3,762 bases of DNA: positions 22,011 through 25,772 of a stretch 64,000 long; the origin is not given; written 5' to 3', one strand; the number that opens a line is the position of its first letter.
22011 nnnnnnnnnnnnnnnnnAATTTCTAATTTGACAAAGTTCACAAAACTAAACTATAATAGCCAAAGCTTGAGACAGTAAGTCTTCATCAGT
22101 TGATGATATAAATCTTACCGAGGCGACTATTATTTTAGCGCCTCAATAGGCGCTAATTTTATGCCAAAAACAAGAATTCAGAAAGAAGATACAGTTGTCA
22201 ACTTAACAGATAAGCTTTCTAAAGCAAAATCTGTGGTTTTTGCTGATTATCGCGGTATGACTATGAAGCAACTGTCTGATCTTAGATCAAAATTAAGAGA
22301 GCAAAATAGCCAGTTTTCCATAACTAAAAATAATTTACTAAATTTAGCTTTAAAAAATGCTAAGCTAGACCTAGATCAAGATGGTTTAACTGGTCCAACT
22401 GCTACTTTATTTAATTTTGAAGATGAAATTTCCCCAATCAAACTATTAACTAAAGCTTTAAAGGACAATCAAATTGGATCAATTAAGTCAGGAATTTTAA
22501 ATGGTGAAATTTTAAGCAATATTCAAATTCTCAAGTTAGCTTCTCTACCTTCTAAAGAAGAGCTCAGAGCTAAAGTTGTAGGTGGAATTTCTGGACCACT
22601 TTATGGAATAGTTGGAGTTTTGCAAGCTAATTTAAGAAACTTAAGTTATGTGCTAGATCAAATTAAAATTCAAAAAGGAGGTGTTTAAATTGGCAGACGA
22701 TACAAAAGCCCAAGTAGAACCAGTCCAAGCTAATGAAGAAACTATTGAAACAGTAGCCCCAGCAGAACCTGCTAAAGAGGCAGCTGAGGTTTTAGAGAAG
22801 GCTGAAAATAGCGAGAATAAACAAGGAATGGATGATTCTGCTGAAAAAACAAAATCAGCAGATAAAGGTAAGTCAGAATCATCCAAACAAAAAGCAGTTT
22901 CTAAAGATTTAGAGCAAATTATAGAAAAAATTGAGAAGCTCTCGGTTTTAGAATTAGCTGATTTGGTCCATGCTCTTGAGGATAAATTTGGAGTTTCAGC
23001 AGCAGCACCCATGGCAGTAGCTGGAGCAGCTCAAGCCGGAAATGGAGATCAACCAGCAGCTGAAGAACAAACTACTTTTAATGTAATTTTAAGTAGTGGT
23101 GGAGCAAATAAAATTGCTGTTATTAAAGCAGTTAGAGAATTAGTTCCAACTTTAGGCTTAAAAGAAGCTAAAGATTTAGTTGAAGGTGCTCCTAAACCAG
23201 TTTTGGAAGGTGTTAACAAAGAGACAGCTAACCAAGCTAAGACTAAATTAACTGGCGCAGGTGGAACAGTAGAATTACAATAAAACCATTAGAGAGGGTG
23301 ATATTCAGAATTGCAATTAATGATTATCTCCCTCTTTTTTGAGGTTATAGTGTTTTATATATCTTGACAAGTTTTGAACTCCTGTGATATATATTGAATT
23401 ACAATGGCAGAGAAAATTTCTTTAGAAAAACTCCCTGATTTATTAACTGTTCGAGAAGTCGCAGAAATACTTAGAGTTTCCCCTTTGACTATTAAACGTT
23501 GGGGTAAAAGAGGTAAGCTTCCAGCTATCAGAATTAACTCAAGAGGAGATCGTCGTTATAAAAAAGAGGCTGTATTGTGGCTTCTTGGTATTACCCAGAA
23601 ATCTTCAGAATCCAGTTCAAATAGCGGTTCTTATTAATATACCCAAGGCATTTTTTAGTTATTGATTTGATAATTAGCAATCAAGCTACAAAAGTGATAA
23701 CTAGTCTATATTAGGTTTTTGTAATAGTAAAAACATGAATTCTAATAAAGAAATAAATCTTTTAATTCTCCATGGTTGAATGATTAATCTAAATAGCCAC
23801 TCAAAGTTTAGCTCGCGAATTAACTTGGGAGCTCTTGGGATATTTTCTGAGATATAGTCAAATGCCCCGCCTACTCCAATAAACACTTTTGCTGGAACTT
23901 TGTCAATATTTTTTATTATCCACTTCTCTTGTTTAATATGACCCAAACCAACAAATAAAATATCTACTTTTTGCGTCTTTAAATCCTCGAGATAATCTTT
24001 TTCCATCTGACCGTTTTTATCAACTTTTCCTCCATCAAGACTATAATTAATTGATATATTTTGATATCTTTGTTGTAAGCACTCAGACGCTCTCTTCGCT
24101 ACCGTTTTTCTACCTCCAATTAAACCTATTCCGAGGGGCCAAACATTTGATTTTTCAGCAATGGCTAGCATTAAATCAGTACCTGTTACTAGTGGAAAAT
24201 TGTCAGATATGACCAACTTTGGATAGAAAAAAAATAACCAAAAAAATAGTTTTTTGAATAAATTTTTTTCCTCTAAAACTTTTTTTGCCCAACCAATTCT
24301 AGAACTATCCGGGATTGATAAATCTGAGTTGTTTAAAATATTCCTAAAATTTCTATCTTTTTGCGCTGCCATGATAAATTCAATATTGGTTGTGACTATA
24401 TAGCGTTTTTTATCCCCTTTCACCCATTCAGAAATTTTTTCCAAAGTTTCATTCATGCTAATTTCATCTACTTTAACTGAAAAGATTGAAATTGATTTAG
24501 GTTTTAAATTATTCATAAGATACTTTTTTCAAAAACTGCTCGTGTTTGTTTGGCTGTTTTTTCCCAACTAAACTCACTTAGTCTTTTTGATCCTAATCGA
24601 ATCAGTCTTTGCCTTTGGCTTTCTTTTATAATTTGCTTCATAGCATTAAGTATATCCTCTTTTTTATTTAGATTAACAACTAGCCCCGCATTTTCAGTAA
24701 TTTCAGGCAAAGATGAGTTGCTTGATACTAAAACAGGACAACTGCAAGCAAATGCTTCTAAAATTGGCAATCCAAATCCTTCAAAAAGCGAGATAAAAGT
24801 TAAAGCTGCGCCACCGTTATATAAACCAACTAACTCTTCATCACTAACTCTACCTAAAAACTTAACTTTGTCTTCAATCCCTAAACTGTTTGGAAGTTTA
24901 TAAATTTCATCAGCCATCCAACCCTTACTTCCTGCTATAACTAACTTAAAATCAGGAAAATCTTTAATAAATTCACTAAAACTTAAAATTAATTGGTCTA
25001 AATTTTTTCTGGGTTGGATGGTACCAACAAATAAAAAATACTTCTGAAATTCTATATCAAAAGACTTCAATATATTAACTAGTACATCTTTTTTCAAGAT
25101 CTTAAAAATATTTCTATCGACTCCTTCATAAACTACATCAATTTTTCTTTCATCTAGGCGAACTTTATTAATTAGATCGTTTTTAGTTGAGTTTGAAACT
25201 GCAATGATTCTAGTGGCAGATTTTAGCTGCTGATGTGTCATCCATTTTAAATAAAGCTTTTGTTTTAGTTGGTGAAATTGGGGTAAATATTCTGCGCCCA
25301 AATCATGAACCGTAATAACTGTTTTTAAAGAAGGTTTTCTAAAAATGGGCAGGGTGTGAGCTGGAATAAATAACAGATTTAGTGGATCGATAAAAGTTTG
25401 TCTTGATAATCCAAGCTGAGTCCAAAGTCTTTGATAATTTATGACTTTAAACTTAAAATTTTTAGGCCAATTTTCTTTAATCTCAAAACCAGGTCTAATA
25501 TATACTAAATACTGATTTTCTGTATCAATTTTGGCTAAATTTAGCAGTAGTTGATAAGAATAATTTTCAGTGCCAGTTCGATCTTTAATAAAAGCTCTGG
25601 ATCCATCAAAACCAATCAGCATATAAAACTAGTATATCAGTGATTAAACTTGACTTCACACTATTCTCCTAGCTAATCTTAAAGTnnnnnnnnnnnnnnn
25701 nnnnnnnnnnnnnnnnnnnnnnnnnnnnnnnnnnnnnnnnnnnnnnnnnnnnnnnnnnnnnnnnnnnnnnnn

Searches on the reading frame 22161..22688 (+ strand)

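Call 42: search_protein_families(library=pfam, proteins=[window:22161-22688:+], max_evalue=0.001)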
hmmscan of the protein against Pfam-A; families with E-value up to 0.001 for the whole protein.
window:22161-22688:+ (175 aa): 1 family
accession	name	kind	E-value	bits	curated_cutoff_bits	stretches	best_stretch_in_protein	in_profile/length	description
PF00466.25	Ribosomal_L10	-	1.3e-22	80.1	22.8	1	4-98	2-97/100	Ribosomal protein L10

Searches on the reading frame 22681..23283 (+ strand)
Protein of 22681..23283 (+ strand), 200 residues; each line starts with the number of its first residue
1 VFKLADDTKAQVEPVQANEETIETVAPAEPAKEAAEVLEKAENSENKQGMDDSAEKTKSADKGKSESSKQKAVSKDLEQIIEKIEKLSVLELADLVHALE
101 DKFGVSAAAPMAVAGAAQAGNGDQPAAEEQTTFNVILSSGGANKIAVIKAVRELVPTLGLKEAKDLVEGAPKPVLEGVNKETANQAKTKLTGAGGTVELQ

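Call 71: search_protein_families(library=pfam, proteins=[window:22681-23283:+], max_evalue=0.0001)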
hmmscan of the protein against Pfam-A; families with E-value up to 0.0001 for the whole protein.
window:22681-23283:+ (200 aa): 2 families
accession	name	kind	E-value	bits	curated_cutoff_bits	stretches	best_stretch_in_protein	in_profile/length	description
PF00542.24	Ribosomal_L12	-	3.9e-26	91.6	25.9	1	133-200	1-67/67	Ribosomal protein L7/L12 C-terminal domain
PF16320.10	Ribosomal_L12_N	-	1.9e-19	69.5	25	1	77-120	2-45/48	Ribosomal protein L7/L12 dimerisation domain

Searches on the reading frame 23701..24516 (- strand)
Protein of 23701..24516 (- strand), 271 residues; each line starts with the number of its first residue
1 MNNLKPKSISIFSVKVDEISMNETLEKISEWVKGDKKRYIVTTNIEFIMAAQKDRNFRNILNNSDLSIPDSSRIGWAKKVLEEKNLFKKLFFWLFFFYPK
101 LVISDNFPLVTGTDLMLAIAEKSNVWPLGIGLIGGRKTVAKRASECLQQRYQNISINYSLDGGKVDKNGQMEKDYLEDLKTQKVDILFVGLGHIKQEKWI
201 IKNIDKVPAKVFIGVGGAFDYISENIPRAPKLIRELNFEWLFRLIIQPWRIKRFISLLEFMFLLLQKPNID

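Call 71: search_protein_families(library=pfam, proteins=[window:23701-24516:-], max_evalue=0.0001)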
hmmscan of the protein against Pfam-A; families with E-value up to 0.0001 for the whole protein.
window:23701-24516:- (271 aa): 1 family
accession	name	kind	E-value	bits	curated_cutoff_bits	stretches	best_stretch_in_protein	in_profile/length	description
PF03808.19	Glyco_tran_WecG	-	9.8e-39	133.3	27.4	1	109-254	25-167/168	Glycosyl transferase WecG/TagA/CpsF family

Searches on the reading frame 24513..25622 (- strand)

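Call 71: search_protein_families(library=pfam, proteins=[window:24513-25622:-], max_evalue=0.0001)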
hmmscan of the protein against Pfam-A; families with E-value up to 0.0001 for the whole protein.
window:24513-25622:- (369 aa): 5 families
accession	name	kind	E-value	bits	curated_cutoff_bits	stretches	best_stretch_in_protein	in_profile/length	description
PF00534.26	Glycos_transf_1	-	6.6e-30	104.3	26.4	1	193-342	15-167/172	Glycosyl transferases group 1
PF13692.12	Glyco_trans_1_4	-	2.2e-23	83.5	27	1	194-333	2-141/142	Glycosyl transferases group 1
PF13439.12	Glyco_transf_4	-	3.6e-13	50.3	28.5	1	85-170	82-168/170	Glycosyltransferase Family 4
PF13524.12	Glyco_trans_1_2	-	2.6e-07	31.1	25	1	217-359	7-141/144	Glycosyl transferase-like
PF20706.3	GT4-conflict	-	8.8e-05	22.1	26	0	206-310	212-321/385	Family 4 Glycosyltransferase in conflict systems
